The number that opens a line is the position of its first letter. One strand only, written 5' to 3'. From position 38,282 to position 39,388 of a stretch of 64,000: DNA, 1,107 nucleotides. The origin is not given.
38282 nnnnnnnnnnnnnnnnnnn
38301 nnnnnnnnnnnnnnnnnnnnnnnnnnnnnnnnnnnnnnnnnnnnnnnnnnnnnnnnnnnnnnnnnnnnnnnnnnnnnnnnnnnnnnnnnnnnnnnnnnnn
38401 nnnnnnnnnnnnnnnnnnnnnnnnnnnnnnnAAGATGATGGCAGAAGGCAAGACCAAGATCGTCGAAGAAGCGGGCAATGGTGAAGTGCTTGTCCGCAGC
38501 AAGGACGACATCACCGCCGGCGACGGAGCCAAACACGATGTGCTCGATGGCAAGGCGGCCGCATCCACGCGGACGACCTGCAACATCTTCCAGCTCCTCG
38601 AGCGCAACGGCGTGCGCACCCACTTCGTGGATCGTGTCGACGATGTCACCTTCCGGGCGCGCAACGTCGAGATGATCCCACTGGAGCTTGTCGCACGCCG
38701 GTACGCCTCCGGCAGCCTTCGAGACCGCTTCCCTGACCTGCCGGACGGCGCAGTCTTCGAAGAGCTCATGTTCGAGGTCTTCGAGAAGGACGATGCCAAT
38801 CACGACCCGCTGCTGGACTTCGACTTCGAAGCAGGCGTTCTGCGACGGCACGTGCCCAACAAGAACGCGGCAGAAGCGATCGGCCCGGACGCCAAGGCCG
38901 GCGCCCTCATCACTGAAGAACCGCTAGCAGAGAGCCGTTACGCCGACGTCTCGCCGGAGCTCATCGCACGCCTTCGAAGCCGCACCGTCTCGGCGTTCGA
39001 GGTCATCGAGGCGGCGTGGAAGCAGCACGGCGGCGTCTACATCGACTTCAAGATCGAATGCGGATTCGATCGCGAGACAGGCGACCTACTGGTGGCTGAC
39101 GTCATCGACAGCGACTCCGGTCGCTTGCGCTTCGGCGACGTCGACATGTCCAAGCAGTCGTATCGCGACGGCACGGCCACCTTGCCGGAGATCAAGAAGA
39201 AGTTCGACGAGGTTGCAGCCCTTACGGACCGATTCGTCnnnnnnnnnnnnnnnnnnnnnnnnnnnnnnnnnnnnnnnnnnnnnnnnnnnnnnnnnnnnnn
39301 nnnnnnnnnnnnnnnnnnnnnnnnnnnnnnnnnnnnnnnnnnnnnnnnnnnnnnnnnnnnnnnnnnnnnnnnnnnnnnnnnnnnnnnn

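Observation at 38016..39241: A MerR DNA-binding domain is fused in frame to a PurC-like domain behind a textbook MerR promoter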

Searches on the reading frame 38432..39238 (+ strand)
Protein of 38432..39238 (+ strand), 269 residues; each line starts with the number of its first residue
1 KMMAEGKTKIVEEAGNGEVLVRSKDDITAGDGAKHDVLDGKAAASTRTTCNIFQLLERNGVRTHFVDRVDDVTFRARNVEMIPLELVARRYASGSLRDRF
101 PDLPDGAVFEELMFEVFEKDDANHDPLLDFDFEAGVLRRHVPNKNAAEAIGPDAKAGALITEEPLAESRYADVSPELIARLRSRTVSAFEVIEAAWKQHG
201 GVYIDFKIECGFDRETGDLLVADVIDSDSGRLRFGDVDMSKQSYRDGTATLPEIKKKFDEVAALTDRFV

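Call 23: search_protein_representatives(protein=window:38432-39238:+)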
Query: 269 residues. Proteins with E-value up to 0.001 (for the whole library): 2002; up to 1e-10: 968; up to 1e-30: 213. The best 150 are listed.
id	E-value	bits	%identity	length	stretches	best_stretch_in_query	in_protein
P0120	4.9e-146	501.4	85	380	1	2-269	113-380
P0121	3.5e-124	429.8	96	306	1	14-216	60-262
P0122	3.1e-115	400.4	69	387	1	3-268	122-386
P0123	1.2e-111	388.7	69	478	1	4-269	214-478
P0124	1.1e-102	359.4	86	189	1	81-268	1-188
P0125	2.8e-100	351.4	64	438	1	5-269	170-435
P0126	2.7e-89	315.5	63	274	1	4-269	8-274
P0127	2.9e-78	279.3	72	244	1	42-219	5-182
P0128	1.2e-60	221.7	76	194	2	5-81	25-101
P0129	9.2e-59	215.4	50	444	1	4-249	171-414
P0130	4.4e-57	209.9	54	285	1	3-250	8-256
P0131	1.0e-54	202.2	45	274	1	2-268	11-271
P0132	1.6e-54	201.5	49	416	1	3-268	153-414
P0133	6.3e-54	199.6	50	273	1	2-268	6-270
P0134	1.3e-52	195.3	46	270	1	2-268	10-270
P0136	2.1e-51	191.3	46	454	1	3-260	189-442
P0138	9.1e-51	189.2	50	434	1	3-269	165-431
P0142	5.6e-50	186.6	44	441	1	2-268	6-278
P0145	4.7e-49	183.6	45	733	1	2-254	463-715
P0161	6.9e-45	170.0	40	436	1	1-268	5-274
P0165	1.3e-42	162.5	43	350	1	2-268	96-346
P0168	8.8e-42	159.8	41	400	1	2-268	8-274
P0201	7.1e-39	150.3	46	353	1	3-268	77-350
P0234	1.1e-36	143.0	41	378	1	2-268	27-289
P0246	1.5e-35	139.4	46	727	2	2-130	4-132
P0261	8.8e-35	136.9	47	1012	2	1-127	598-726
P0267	2.2e-34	135.6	46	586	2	2-127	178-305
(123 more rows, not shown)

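Call 24: search_protein_families(library=pfam, proteins=[P0122, P0123, P0125, P0126, P0129, P0132, P0136, P0138, P0145, P0165], max_evalue=0.001)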
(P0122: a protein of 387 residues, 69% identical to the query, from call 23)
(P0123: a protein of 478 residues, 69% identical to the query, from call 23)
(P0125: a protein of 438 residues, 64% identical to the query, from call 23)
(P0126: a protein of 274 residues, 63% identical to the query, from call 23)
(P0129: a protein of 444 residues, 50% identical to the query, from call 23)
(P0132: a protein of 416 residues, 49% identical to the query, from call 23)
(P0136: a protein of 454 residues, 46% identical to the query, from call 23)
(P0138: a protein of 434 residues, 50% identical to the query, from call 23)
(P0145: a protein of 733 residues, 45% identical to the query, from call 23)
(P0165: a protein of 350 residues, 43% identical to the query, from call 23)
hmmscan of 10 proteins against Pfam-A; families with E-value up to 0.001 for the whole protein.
P0122 (387 aa): 4 families
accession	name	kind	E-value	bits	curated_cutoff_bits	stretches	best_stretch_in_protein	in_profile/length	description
PF01259.24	SAICAR_synt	-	7.4e-41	140.9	20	2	122-250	2-130/233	SAICAR synthetase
PF13411.12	MerR_1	-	4.8e-18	65.5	21.6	1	3-70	1-67/69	MerR HTH family regulatory protein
PF00376.29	MerR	-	1.7e-14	53.8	28.2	1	4-41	1-38/38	MerR family regulatory protein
PF09278.17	MerR-DNA-bind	-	2.3e-06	28.6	25.4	1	46-101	1-56/65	MerR, DNA binding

P0123 (478 aa): 4 families
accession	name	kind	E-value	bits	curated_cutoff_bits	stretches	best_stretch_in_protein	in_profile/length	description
PF01259.24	SAICAR_synt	-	6.5e-43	147.6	20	1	214-459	3-221/233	SAICAR synthetase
PF08281.18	Sigma70_r4_2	-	6.1e-16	58.2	25.7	1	123-174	3-54/54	Sigma-70, region 4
PF04545.22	Sigma70_r4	-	4e-14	52.3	24.1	1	127-176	1-50/50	Sigma-70, region 4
PF04542.20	Sigma70_r2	-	2e-08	34.3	24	1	24-89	2-69/71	Sigma-70 region 2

P0125 (438 aa): 2 families
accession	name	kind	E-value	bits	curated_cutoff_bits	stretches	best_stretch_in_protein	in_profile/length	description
PF01259.24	SAICAR_synt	-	1.7e-41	142.9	20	2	170-296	4-130/233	SAICAR synthetase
PF00731.26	AIRC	-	3.8e-16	59.4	30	1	3-117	1-109/148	AIR carboxylase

P0126 (274 aa): 1 family
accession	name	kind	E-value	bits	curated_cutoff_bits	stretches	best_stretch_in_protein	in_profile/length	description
PF01259.24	SAICAR_synt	-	2.4e-37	129.4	20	2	7-132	2-127/233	SAICAR synthetase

P0129 (444 aa): 2 families
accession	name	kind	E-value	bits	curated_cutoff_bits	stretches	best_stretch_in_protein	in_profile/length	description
PF01259.24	SAICAR_synt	-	5.8e-51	173.9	20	1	170-417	2-224/233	SAICAR synthetase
PF00731.26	AIRC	-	6.8e-15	55.3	30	1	9-151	2-141/148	AIR carboxylase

P0132 (416 aa): 2 families
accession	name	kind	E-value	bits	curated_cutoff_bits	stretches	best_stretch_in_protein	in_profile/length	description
PF01259.24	SAICAR_synt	-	1.7e-49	169.2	20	1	153-391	2-220/233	SAICAR synthetase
PF00731.26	AIRC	-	2.4e-31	108.7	30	1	12-133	21-141/148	AIR carboxylase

P0136 (454 aa): 2 families
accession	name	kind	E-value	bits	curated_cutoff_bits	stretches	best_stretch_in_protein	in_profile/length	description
PF01259.24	SAICAR_synt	-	6.1e-51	173.9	20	1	189-438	2-228/233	SAICAR synthetase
PF00731.26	AIRC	-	4.9e-10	39.6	30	1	3-82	1-75/148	AIR carboxylase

P0138 (434 aa): 2 families
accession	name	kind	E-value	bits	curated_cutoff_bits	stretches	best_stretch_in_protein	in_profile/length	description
PF01259.24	SAICAR_synt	-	4.5e-44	151.4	20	1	165-413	2-227/233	SAICAR synthetase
PF00731.26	AIRC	-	4.7e-21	75.3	30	1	4-138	2-136/148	AIR carboxylase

P0145 (733 aa): 5 families
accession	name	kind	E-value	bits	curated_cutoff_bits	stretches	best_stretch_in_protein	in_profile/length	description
PF01071.24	GARS_A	-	1.2e-60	205.1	27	1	135-323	1-194/194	Phosphoribosylglycinamide synthetase, ATP-grasp (A) domain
PF01259.24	SAICAR_synt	-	4.2e-45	154.8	20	1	463-712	1-222/233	SAICAR synthetase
PF02844.21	GARS_N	-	5.1e-37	127.1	29.5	1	36-134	2-100/100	Phosphoribosylglycinamide synthetase, N domain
PF02843.22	GARS_C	-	3.6e-29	101.4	34.8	1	358-450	1-91/92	Phosphoribosylglycinamide synthetase, C domain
PF02786.22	CPSase_L_D2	-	1.9e-05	24.7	19.8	1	138-283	3-146/211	Carbamoyl-phosphate synthase L chain, ATP binding domain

P0165 (350 aa): 1 family
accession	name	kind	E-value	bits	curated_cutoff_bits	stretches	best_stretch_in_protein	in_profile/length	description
PF01259.24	SAICAR_synt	-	4.6e-55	187.4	20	1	97-328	2-221/233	SAICAR synthetase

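Call 25: search_protein_families(library=pfam, proteins=[P0142, P0161, P0168, P0201, P0234, P0261, P0267, P0246, P0131], max_evalue=0.001)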
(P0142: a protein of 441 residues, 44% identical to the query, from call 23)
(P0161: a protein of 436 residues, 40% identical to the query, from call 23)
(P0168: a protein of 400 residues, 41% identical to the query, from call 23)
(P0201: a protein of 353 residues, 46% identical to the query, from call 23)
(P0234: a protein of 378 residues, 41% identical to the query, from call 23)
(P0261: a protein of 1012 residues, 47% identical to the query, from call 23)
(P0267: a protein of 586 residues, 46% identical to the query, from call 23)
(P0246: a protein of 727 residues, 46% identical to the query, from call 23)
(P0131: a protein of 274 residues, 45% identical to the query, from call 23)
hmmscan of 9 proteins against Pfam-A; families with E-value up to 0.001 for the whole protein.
P0142 (441 aa): 2 families
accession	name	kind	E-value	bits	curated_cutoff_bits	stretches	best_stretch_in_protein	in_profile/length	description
PF01259.24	SAICAR_synt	-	1e-37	130.6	20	2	7-128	2-121/233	SAICAR synthetase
PF00731.26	AIRC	-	2.5e-12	47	30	1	285-430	2-141/148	AIR carboxylase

P0161 (436 aa): 2 families
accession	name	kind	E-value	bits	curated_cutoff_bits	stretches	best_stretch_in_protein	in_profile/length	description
PF01259.24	SAICAR_synt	-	3.6e-45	155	20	2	7-135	2-129/233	SAICAR synthetase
PF00731.26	AIRC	-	1.4e-18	67.2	30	1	298-429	8-141/148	AIR carboxylase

P0168 (400 aa): 1 family
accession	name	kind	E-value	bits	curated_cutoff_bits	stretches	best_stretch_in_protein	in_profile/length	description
PF01259.24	SAICAR_synt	-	1.8e-42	146.2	20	2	9-129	2-121/233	SAICAR synthetase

P0201 (353 aa): 1 family
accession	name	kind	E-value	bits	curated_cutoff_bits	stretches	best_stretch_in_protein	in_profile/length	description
PF01259.24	SAICAR_synt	-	4.4e-43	148.2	20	1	76-322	1-220/233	SAICAR synthetase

P0234 (378 aa): 1 family
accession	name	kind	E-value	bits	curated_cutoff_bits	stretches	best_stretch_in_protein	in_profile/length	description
PF01259.24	SAICAR_synt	-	1e-40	140.4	20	2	28-150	2-122/233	SAICAR synthetase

P0261 (1012 aa): 3 families
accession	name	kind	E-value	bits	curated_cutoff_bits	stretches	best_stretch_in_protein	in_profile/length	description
PF01259.24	SAICAR_synt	-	6.5e-66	222.9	20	1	600-827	2-225/233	SAICAR synthetase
PF13837.12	Myb_DNA-bind_4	-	6.4e-40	135.9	27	2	290-379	2-89/89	Myb/SANT-like DNA-binding domain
PF00731.26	AIRC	-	8e-39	133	30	1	854-992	1-141/148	AIR carboxylase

P0267 (586 aa): 2 families
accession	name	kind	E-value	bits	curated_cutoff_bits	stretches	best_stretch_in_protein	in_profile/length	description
PF01259.24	SAICAR_synt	-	2.2e-64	217.9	20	1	179-404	2-223/233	SAICAR synthetase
PF00731.26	AIRC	-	1.7e-32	112.4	30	1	441-566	14-141/148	AIR carboxylase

P0246 (727 aa): 5 families
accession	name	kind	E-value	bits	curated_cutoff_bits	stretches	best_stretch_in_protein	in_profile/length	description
PF01259.24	SAICAR_synt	-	4.2e-65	220.2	20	1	5-227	2-228/233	SAICAR synthetase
PF13522.11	GATase_6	-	4.5e-19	69.2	27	1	317-446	9-130/130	Glutamine amidotransferase domain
PF13537.11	GATase_7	-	1.4e-17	64.3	25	1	333-450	8-121/123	Glutamine amidotransferase domain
PF00156.33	Pribosyltran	-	3.2e-12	46.5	26.3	1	526-624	30-121/158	Phosphoribosyl transferase domain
PF13230.11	GATase_4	-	7.1e-05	22.3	23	1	316-383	69-132/272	Glutamine amidotransferases class-II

P0131 (274 aa): 1 family
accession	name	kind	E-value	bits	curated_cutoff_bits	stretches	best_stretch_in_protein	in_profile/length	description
PF01259.24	SAICAR_synt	-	4.2e-50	171.1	20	1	12-251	2-218/233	SAICAR synthetase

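Call 32: find_related_loci(query=A1, collection=genome_contigs, flank=10000)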
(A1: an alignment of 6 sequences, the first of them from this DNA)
Query A1 (268 aa) in genome_contigs; peptide patterns used: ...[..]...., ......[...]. (x = any residue, [..] = any of these).
599 stretches matched a pattern (row limit reached: there are more); 495 encode a relative of the query (tblastn E <= 1e-3); the best 80 are kept; 80 distinct loci.
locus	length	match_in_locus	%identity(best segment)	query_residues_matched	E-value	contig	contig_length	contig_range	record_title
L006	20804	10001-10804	92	1-268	1e-165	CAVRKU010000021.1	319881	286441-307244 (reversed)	MAG: uncultured Microthrixaceae bacterium isolate MFD05567.bin.2.233 genome assembly, contig: contig_59625, whole genome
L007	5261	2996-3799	91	1-268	3e-164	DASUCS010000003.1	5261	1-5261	MAG TPA_asm: Acidimicrobiales bacterium isolate SMAG_U1303 k141_868079, whole genome shotgun sequence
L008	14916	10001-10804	88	1-268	1e-160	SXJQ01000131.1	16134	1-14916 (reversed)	MAG: Actinomycetota bacterium isolate F1-120-MAGs088 F1-120__c311934, whole genome shotgun sequence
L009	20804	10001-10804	86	1-268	6e-156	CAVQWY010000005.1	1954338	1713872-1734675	MAG: uncultured Microthrixaceae bacterium isolate MFD04212.bin.2.38 genome assembly, contig: contig_742, whole genome sh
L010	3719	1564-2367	87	1-268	2e-161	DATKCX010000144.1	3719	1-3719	MAG TPA_asm: Ilumatobacter sp. isolate SMAG_U14457 k141_1652060, whole genome shotgun sequence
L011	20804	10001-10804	82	1-268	1e-148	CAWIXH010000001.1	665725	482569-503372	MAG: uncultured Actinomycetota bacterium isolate MFD04944.bin.1.178 genome assembly, contig: contig_11064, whole genome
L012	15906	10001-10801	74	2-268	2e-130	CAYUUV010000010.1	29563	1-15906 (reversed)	MAG TPA_asm: uncultured Candidatus Saccharibacteria bacterium isolate SRP285395_co1_312 genome assembly, contig: NODE_22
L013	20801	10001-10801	74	1-268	2e-129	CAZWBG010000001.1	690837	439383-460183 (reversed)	MAG TPA_asm: uncultured Candidatus Saccharibacteria bacterium isolate SRP344714_co1_230 genome assembly, contig: NODE_6_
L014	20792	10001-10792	73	5-268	7e-128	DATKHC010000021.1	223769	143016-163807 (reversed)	MAG TPA_asm: Candidatus Saccharimonadales bacterium isolate SMAG_U14567 k141_115907, whole genome shotgun sequence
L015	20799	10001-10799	95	2-268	3e-144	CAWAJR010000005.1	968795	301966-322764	MAG: uncultured Actinomycetes bacterium isolate MFD02416.bin.1.284 genome assembly, contig: contig_70640, whole genome s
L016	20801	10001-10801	69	1-268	3e-122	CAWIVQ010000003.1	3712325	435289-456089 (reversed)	MAG: uncultured Actinomycetes bacterium isolate MFD01872.bin.2.197 genome assembly, contig: contig_54823, whole genome s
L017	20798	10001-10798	69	2-268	3e-121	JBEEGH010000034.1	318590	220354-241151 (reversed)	MAG: Acidimicrobiaceae bacterium isolate BP_82 scaffold_2753476, whole genome shotgun sequence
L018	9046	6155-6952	69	2-268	3e-121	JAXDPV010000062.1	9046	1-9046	MAG: Actinomycetota bacterium isolate BP_72 scaffold_3734112, whole genome shotgun sequence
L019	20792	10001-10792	70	4-268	6e-119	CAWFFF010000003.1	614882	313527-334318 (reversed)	MAG: uncultured Actinomycetes bacterium isolate MFD02416.bin.2.90 genome assembly, contig: contig_16435, whole genome sh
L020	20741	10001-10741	73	21-268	1e-118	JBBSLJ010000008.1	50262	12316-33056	MAG: Candidatus Saccharimonadales bacterium isolate metawrap_LS4_6 metawrap_LS4_6_K_1136395_L_50262_cov_14.4424, whole g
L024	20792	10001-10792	70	4-268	1e-116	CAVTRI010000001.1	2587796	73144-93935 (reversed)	MAG: uncultured Actinomycetota bacterium isolate MFD09603.bin.1.312 genome assembly, contig: contig_40519, whole genome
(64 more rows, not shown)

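Call 47: search_protein_families(library=pfam, proteins=[L011:9665-10000:+, L019:9359-10000:+], max_evalue=0.01)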
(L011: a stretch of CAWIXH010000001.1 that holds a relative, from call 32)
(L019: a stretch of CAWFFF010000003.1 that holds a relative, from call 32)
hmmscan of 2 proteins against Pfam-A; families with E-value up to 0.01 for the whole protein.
L011:9665-10000:+ (112 aa): 3 families
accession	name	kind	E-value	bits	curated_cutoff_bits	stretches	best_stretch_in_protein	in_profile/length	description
PF13404.12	HTH_AsnC-type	-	0.00033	20.9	27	1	90-112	18-40/42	AsnC-type helix-turn-helix domain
PF13384.12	HTH_23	-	0.00099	19.3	24.6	1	82-110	10-38/50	Homeodomain-like domain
PF08281.18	Sigma70_r4_2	-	0.003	17.6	25.7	0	81-112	18-49/54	Sigma-70, region 4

L019:9359-10000:+ (214 aa): 6 families
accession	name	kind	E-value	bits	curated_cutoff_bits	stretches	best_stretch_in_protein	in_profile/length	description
PF08281.18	Sigma70_r4_2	-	3.4e-16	59.1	25.7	1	123-174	3-54/54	Sigma-70, region 4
PF04545.22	Sigma70_r4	-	2.9e-14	52.7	24.1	1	127-176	1-50/50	Sigma-70, region 4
PF04542.20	Sigma70_r2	-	4.3e-09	36.5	24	1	24-89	2-69/71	Sigma-70 region 2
PF10025.14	DUF2267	-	0.0023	18.6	29.8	1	27-136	23-120/122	Uncharacterized conserved protein (DUF2267)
PF07638.17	Sigma70_ECF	-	0.0025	18.2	21.1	1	82-176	93-181/185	ECF sigma factor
PF13556.12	HTH_30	-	0.0068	16.6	27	0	149-182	15-48/59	PucR C-terminal helix-turn-helix domain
